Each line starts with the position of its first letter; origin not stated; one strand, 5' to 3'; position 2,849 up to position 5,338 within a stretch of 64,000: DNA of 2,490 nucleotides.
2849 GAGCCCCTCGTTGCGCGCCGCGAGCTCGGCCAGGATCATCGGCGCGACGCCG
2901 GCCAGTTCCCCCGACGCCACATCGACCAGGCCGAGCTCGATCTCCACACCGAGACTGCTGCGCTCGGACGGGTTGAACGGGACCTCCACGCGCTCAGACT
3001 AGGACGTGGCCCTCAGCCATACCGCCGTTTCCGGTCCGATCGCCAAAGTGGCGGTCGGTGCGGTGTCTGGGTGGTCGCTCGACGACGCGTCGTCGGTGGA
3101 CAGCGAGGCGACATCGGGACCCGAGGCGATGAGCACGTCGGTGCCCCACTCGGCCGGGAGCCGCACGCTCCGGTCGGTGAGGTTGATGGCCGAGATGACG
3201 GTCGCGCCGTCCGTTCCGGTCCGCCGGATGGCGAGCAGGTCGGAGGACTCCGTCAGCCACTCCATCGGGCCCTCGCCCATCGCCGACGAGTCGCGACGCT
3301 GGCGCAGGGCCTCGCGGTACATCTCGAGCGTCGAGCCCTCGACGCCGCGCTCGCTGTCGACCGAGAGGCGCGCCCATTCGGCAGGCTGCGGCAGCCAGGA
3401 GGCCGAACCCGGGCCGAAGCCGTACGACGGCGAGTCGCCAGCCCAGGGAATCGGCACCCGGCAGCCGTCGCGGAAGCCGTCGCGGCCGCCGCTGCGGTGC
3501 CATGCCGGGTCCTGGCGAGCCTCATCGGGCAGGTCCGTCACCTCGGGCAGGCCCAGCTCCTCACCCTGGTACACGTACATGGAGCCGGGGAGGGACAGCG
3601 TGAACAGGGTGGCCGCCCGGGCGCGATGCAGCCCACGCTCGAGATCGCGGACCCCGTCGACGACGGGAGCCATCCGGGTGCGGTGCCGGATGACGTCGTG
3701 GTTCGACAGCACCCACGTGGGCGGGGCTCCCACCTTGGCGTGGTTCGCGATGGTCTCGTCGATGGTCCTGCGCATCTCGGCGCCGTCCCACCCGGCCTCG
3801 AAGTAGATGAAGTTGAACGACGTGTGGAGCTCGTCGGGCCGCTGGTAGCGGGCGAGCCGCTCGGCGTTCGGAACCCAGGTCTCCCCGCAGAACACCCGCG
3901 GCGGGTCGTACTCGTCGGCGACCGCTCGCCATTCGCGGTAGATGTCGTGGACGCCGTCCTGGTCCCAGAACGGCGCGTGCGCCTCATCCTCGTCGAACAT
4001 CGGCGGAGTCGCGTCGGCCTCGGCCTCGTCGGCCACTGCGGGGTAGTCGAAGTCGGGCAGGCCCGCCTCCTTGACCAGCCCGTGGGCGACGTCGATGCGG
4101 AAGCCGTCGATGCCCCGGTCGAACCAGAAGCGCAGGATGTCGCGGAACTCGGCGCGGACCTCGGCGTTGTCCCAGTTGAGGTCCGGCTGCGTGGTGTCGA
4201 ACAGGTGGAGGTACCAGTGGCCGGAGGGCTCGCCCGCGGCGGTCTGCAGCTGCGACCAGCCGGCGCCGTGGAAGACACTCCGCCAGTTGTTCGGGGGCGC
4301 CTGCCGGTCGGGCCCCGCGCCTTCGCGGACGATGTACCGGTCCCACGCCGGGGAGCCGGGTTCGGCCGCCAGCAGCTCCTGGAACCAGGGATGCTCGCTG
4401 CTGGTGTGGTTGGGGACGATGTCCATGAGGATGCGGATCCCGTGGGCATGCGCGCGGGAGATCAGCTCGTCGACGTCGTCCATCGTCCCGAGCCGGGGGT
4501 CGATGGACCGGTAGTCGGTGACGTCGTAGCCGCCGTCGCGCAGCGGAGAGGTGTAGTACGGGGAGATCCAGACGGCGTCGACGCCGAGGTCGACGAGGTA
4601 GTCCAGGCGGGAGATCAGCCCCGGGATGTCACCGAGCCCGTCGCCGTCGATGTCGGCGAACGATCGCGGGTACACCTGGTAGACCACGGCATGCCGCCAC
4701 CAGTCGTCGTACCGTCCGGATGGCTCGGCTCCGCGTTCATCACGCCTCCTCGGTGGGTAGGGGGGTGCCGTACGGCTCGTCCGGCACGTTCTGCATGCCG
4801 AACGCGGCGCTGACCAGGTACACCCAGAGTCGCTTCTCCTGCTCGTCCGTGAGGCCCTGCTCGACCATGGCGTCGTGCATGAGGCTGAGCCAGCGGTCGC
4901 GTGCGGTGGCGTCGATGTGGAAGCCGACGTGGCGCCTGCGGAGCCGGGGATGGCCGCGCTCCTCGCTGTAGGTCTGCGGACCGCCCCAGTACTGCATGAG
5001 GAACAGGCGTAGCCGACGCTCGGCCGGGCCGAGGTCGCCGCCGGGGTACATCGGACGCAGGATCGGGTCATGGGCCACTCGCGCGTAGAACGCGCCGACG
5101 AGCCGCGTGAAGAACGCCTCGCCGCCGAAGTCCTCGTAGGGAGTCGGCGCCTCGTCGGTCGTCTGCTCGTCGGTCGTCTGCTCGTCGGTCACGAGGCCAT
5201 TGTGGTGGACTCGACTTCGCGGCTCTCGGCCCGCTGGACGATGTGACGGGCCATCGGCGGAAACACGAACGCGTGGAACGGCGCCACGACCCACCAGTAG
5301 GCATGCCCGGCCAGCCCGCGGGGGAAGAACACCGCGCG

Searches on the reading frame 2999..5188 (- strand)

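Call 70: search_protein_families(library=pfam, proteins=[window:2999-5188:-], max_evalue=0.00001)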
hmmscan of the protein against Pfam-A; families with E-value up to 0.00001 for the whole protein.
window:2999-5188:- (729 aa): 1 family
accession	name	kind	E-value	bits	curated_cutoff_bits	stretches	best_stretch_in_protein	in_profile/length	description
PF00128.31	Alpha-amylase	-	9.1e-97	325.5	22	1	171-639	1-445/446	Alpha amylase, catalytic domain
